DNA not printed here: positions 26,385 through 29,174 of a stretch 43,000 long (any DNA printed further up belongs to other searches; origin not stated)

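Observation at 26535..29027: Signal-peptide-bearing paralog of the SGNH giant's C-terminal domain, placed between the tail and lysis modules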

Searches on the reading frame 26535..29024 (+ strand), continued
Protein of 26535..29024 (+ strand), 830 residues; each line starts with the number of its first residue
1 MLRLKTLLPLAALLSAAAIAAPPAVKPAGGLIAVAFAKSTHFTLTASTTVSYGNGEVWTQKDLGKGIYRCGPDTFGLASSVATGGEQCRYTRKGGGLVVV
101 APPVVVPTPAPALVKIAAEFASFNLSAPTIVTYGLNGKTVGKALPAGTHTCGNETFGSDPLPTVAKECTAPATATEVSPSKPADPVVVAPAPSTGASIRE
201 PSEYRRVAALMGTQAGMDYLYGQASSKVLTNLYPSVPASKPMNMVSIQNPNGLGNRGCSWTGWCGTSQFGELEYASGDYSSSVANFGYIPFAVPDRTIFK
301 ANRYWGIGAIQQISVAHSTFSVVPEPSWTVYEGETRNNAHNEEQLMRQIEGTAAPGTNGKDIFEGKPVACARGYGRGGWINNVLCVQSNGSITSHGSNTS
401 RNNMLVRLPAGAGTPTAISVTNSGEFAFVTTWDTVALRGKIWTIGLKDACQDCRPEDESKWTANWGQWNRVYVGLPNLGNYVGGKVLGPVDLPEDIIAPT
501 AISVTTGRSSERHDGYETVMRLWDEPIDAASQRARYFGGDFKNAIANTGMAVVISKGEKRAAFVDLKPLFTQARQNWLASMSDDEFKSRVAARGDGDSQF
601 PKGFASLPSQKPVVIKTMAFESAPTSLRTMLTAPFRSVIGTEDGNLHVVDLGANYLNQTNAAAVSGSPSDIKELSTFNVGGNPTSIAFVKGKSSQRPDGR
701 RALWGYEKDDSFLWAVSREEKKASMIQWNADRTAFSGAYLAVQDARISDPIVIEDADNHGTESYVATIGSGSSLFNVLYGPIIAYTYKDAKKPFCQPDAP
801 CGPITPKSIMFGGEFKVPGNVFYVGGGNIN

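Call 39: fold_search(model_id=the predicted structure, library=pdb)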
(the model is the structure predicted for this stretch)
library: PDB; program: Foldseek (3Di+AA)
matches with E <= 10: 1225; with E <= 0.001: 633
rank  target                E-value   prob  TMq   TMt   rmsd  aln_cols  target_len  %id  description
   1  9n74_LQ               1.8e-08  1.00  0.18  0.18  20.7       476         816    9  SSU processome maturation and disassembly, State H (released 2025-10-29)
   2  7mq8_LO               4.8e-08  1.00  0.14  0.14  15.9       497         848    9  Cryo-EM structure of the human SSU processome, state pre-A1 (released 2021-09-22)
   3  9n6z_LQ               7.3e-08  1.00  0.18  0.19  16.7       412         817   10  SSU processome maturation and disassembly, State D (released 2025-11-05)
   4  9n73_LQ               1.3e-07  1.00  0.18  0.18  16.8       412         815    9  SSU processome maturation and disassembly, State G (released 2025-10-29)
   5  9n6v_LQ               1.4e-07  1.00  0.18  0.18  16.6       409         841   10  SSU processome maturation and disassembly, State A (released 2025-11-05)
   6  1ri6                  1.6e-07  1.00  0.31  0.70   6.5       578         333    8  Structure of a putative isomerase from E. coli (released 2003-11-25)
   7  5yzg_s                1.9e-07  1.00  0.22  0.46   9.2       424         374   11  The Cryo-EM Structure of Human Catalytic Step I Spliceosome (C complex) at 4.1 angstrom resolution (released 2018-08-08)
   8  1nr0                  2.0e-07  1.00  0.24  0.31   6.5       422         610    9  Two Seven-Bladed Beta-Propeller Domains Revealed By The Structure Of A C. elegans Homologue Of Yeast Actin Interacting P (released 2003-07-01)
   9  9fqr_H8               2.4e-07  1.00  0.18  0.11  22.8       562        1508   10  96-nm repeat of axonemal doublet microtubules from bovine sperm (released 2025-03-26)
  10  8ova_A7               2.9e-07  1.00  0.21  0.51  10.5       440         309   10  CRYO-EM STRUCTURE OF TRYPANOSOMA BRUCEI PROCYCLIC FORM 80S RIBOSOME : PARENTAL STRAIN (released 2023-11-29)
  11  9g33_UL               3.1e-07  1.00  0.14  0.14  19.0       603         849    8  Stalled 90S - Utp23-Krr1-deltaC3 (released 2025-06-18)
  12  4lg8                  3.3e-07  1.00  0.23  0.55   7.7       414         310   11  Crystal structure of PRPF19 WD40 repeats (released 2013-08-07)
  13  8qie_Sg               4.0e-07  1.00  0.20  0.45  10.0       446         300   11  CRYO-EM STRUCTURE OF LEISHMANIA MAJOR 80S RIBOSOME : LM32Cs1C1 mutant snoRNA overexpression, class 4 (released 2025-01-01)
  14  6tbl_E                4.2e-07  1.00  0.25  0.58   8.4       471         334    7  Crystal structure of MMS19(CTD)-CIAO1-CIAO2B CIA targeting complex (released 2020-07-29)
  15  5nuv                  6.0e-07  1.00  0.22  0.55   9.3       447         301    9  Structure of the WD40-domain of human ATG16L1 (released 2017-07-19)
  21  6nau_A                1.5e-06  1.00  0.30  0.68   6.5       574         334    9  1.55 Angstrom Resolution Crystal Structure of 6-phosphogluconolactonase from Klebsiella pneumoniae (released 2018-12-19)
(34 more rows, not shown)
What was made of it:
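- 27135..29024 (+): C-terminal domain of about 630 aa: 7-bladed beta-propeller with insertions. Family motifs are GYGRGGW, GSNTS, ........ and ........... BLASTP homology to the SGNH protein starts at nt 27183. Call 39: Foldseek TMt 0.70 to the 7-bladed propeller 1ri6.
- On Seven-bladed beta-propeller fold: The best TMt is 0.70, to the 7-bladed 1ri6 (call 39).
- Closest known: Seven-bladed 'lactonase-type' beta-propellers. Same: These are the best structural matches for the C-terminal domain, TMt 0.61-0.70 (call 39).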

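Call 41: fold_search(model_id=the predicted structure, library=viral)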
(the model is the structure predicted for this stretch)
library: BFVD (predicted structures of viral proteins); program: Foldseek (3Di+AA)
matches with E <= 10: 431; with E <= 0.001: 48
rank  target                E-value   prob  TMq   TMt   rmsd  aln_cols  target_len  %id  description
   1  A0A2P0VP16            1.1e-07  1.00  0.24  0.21  30.4       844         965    9  TIR/WD40 domain-containing protein [Tetraselmis virus 1]
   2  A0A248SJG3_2          1.6e-06  1.00  0.26  0.25  27.3       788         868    9  (no name in the UniProt tables at hand)
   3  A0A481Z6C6            2.9e-06  1.00  0.22  0.37  13.5       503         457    9  F-box and regulator of chromosome condensation repeat protein [Pithovirus LCPAC202]
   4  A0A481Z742            6.0e-06  1.00  0.21  0.30  10.7       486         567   12  Regulator of chromosome condensation protein [Pithovirus LCPAC201]
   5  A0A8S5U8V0            9.5e-06  1.00  0.25  0.26  29.8       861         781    9  Translation initiation factor-like protein [Siphoviridae sp. ctnMR5]
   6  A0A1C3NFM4            1.7e-05  1.00  0.22  0.15  16.7       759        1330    8  (no name in the UniProt tables at hand)
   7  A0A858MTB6            1.8e-05  1.00  0.22  0.37   9.7       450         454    7  (no name in the UniProt tables at hand)
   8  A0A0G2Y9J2            2.1e-05  1.00  0.18  0.27  12.7       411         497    9  BTB/POZ domain-containing protein [Acanthamoeba polyphaga mimivirus Kroon]
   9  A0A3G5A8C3            2.5e-05  1.00  0.25  0.57   7.7       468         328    7  Uncharacterized protein [Hyperionvirus sp.]
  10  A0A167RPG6            2.8e-05  1.00  0.26  0.42   7.9       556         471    7  Putative BTB/POZ domain-containing protein [Powai lake megavirus]
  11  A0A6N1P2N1            3.1e-05  1.00  0.08  0.20  17.6       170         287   20  Apple domain-containing protein [Tupanvirus soda lake]
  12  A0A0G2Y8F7            4.5e-05  1.00  0.19  0.27  13.2       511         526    7  WD-repeat family protein [Acanthamoeba polyphaga mimivirus Kroon]
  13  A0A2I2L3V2            5.5e-05  1.00  0.20  0.43  10.1       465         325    8  WD40 domain-containing protein [Orpheovirus IHUMI-LCC2]
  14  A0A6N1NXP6            5.8e-05  1.00  0.07  0.22  28.0       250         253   14  Uncharacterized protein [Tupanvirus soda lake]
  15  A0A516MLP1            6.4e-05  1.00  0.24  0.28  29.8       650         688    9  (no name in the UniProt tables at hand)
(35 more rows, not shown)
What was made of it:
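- Tried and rejected: BFVD hits 11, 14 and 16 suggested this for the repeats (call 41).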

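Call 42: find_encoding_contigs(protein=P0002, flank=10000, max_places=2)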
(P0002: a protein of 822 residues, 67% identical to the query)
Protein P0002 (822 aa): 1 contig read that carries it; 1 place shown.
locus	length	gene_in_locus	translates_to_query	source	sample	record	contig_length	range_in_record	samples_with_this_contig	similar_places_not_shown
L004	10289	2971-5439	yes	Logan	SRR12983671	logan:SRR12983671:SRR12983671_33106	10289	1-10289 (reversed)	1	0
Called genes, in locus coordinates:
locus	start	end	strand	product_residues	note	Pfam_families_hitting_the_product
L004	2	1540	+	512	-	?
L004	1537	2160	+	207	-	PF14301:DUF4376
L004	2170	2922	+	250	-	-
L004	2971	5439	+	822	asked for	-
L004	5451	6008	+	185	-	-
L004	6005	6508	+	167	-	-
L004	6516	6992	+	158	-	PF05838:Glyco_hydro_108, PF09374:PG_binding_3 (weak)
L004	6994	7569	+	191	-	-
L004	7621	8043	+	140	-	-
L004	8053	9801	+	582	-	-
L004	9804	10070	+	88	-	-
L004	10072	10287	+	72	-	?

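Call 43: find_encoding_contigs(protein=P0010, flank=10000, max_places=2)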
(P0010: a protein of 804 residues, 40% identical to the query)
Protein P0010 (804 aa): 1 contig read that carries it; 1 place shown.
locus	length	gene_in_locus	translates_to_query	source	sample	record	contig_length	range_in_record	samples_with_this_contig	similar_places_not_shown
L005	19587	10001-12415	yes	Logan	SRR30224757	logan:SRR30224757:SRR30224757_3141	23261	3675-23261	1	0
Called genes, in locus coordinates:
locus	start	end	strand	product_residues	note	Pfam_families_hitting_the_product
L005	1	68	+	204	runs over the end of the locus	-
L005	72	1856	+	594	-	-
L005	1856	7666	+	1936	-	PF18834:LPD22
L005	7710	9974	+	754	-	-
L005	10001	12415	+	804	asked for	-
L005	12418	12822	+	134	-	-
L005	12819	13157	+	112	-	-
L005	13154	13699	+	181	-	PF00959:Phage_lysozyme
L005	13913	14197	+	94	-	PF28595:RzoQ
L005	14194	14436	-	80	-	-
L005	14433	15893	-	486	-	PF00176:SNF2-rel_dom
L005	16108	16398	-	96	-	-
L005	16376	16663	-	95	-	-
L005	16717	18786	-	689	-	PF00476:DNA_pol_A (weak)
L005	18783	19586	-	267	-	?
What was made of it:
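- L005 looks like a DNA-polymerase-A phage, with no integrase in the 19.6 kb held (call 43). L005 has an o-spanin (RzoQ) and still carries the gene (call 43).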

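Call 44: find_encoding_contigs(protein=P0015, flank=10000, max_places=2)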
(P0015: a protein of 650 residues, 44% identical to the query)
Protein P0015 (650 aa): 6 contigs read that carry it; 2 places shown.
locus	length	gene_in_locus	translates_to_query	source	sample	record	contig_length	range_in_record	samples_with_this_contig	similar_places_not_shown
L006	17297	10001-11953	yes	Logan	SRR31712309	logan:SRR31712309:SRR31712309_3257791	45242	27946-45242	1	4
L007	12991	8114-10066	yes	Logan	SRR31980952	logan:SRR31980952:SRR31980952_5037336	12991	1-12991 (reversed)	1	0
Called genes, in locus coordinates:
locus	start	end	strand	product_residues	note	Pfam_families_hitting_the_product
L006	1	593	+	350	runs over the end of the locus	-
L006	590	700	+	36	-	-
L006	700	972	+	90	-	PF04193:PQ-loop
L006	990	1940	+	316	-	PF06714:Gp5_OB, PF05257:CHAP (weak)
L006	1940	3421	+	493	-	PF00182:Glyco_hydro_19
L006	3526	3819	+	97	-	PF04965:GPW_gp25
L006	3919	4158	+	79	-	-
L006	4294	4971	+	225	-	-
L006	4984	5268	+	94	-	-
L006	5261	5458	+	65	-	-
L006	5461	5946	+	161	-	PF24749:DUF7695 (faint)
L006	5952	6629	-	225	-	-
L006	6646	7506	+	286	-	PF13353:Fer4_12 (weak), PF04055:Radical_SAM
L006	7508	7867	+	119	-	-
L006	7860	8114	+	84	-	-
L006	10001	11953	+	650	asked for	-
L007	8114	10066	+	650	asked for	-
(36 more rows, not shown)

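Call 45: find_encoding_contigs(protein=P0005, flank=10000, max_places=2)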
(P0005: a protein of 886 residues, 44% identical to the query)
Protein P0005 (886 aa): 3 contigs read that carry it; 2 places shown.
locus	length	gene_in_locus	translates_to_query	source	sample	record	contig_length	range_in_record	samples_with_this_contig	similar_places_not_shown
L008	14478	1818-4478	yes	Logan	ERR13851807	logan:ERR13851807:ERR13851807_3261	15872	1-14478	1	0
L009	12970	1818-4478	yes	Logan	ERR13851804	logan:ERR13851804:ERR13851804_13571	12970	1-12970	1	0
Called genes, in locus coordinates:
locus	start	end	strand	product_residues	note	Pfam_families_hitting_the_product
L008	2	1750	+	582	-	?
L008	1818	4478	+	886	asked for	-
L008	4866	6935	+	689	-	-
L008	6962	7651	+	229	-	PF03382:DUF285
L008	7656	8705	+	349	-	-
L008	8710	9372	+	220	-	PF03382:DUF285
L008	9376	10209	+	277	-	PF03382:DUF285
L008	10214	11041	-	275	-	PF14243:R2K_3, PF18299:R2K_2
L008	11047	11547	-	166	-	-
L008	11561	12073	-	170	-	-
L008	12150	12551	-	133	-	-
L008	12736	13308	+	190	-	-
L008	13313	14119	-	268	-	PF03382:DUF285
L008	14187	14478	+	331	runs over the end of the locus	-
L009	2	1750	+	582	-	?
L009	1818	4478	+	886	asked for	-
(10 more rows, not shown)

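Call 46: search_solved_structures(query=A2, max_evalue=10)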
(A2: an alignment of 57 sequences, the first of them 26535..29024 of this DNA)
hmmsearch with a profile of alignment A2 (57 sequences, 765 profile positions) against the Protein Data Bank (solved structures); distinct sequences matched with E-value up to 10: 4.
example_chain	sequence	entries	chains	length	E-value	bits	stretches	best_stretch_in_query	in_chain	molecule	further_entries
8cuy_A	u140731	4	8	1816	0.04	15.7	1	30-226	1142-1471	Polyketide synthase PKS13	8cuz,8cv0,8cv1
7uk4_A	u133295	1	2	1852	0.041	15.7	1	30-226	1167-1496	Polyketide synthase PKS13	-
3cny_A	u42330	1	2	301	0.32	12.8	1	146-258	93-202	Inositol catabolism protein IolE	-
7nsb_g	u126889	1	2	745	0.89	11.3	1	587-673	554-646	Glucose-induced degradation protein 7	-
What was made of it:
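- Tried and rejected: A profile of 57 diverse members against PDB sequences gave only noise (call 46).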

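Call 47: search_protein_families(library=ncbifam, proteins=[window:26535-29024:+, P0004, P0007, P0025, P0040, P0128], max_evalue=0.1)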
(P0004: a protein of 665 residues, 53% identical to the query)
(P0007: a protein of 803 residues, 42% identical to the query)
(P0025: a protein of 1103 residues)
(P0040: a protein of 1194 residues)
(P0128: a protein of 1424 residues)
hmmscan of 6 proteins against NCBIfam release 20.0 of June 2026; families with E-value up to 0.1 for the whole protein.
window:26535-29024:+ (830 aa): 0 families

P0004 (665 aa): 0 families

P0007 (803 aa): 0 families

P0025 (1103 aa): 0 families

P0040 (1194 aa): 1 family
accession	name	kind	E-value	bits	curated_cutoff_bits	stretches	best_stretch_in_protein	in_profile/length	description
NF042968.1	AcxylEst_AxeA1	equivalog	3e-05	22.6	700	1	178-351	280-456/459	acetylxylan esterase AxeA1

P0128 (1424 aa): 1 family
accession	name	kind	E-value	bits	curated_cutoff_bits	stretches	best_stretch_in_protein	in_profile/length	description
TIGR00845.1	caca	equivalog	0.00043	18.2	679.85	1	536-589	411-465/921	sodium/calcium exchanger 1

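Call 53: find_related_loci(query=A1, collection=viral_contigs, flank=6000)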
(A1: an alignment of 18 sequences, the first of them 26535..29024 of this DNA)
Query A1 (830 aa) in viral_contigs; peptide patterns used: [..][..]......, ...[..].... (x = any residue, [..] = any of these).
31 stretches matched a pattern; 2 encode a relative of the query (tblastn E <= 1e-3); 2 distinct loci.
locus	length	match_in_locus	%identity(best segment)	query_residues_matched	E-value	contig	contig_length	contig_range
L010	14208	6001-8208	40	4-830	5e-154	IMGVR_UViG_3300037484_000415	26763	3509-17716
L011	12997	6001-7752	32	198-829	4e-70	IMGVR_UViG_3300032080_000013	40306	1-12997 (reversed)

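Call 54: find_related_loci(query=A1, collection=genome_contigs, flank=6000)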
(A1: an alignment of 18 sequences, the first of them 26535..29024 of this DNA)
Query A1 (830 aa) in genome_contigs; peptide patterns used: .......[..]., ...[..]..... (x = any residue, [..] = any of these).
93 stretches matched a pattern; 55 encode a relative of the query (tblastn E <= 1e-3); 49 distinct loci.
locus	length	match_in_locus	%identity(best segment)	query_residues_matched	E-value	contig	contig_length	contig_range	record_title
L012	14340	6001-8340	54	31-824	0e+0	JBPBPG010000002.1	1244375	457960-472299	MAG: Janthinobacterium lividum isolate 3300051445_8 3300051445_8_Ga0502434_00000001, whole genome shotgun sequence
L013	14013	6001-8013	50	159-824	0e+0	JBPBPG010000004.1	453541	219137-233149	MAG: Janthinobacterium lividum isolate 3300051445_8 3300051445_8_Ga0502434_00000005, whole genome shotgun sequence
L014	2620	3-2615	41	38-830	0e+0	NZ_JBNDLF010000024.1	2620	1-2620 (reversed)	Variovorax sp. PvP013 Ga0500339_24, whole genome shotgun sequence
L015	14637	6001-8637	41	38-830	4e-174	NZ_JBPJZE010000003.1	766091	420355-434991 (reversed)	Variovorax sp. RHLX14 NODE_3_length_766091_cov_65.313653, whole genome shotgun sequence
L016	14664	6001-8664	41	3-830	5e-173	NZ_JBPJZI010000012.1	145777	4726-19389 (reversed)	Variovorax sp. LT2P21 NODE_12_length_145777_cov_62.305554, whole genome shotgun sequence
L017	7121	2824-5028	43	113-830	4e-170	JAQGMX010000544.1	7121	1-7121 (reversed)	MAG: Variovorax sp. isolate RYN_572 scaffold_2145530, whole genome shotgun sequence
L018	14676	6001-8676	41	4-830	3e-168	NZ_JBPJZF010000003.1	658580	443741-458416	Variovorax sp. LT1R16 NODE_3_length_658580_cov_57.259254, whole genome shotgun sequence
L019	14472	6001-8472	40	10-830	8e-168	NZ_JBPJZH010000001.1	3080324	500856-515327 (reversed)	Variovorax sp. LT1P1 NODE_1_length_3080324_cov_58.990007, whole genome shotgun sequence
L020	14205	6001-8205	42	113-830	2e-167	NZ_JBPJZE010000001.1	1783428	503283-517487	Variovorax sp. RHLX14 NODE_1_length_1783428_cov_59.717123, whole genome shotgun sequence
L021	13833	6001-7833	45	202-830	1e-159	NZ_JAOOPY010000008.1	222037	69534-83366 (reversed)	Variovorax sp. N23 scaffold8, whole genome shotgun sequence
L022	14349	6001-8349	40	42-830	2e-159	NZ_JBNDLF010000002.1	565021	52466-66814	Variovorax sp. PvP013 Ga0500339_02, whole genome shotgun sequence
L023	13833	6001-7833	44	202-830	2e-156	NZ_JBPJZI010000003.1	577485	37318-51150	Variovorax sp. LT2P21 NODE_3_length_577485_cov_67.496153, whole genome shotgun sequence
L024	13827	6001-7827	43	212-830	2e-144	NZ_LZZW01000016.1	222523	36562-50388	Variovorax sp. UMC13 VC13_contig000016, whole genome shotgun sequence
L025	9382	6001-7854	44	204-830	2e-141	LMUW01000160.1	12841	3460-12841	Xenophilus sp. L33 NODE_188_length_12789_cov_14.215654, whole genome shotgun sequence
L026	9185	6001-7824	42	211-830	3e-140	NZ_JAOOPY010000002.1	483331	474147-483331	Variovorax sp. N23 scaffold2, whole genome shotgun sequence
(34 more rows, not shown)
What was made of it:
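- The family is abundant in non-phage chromosomal contexts (call 54).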

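Call 70: search_protein_families(library=padloc, proteins=[window:26535-29024:+], max_evalue=0.01)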
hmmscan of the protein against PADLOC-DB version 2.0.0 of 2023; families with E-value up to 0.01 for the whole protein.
window:26535-29024:+ (830 aa): 0 families
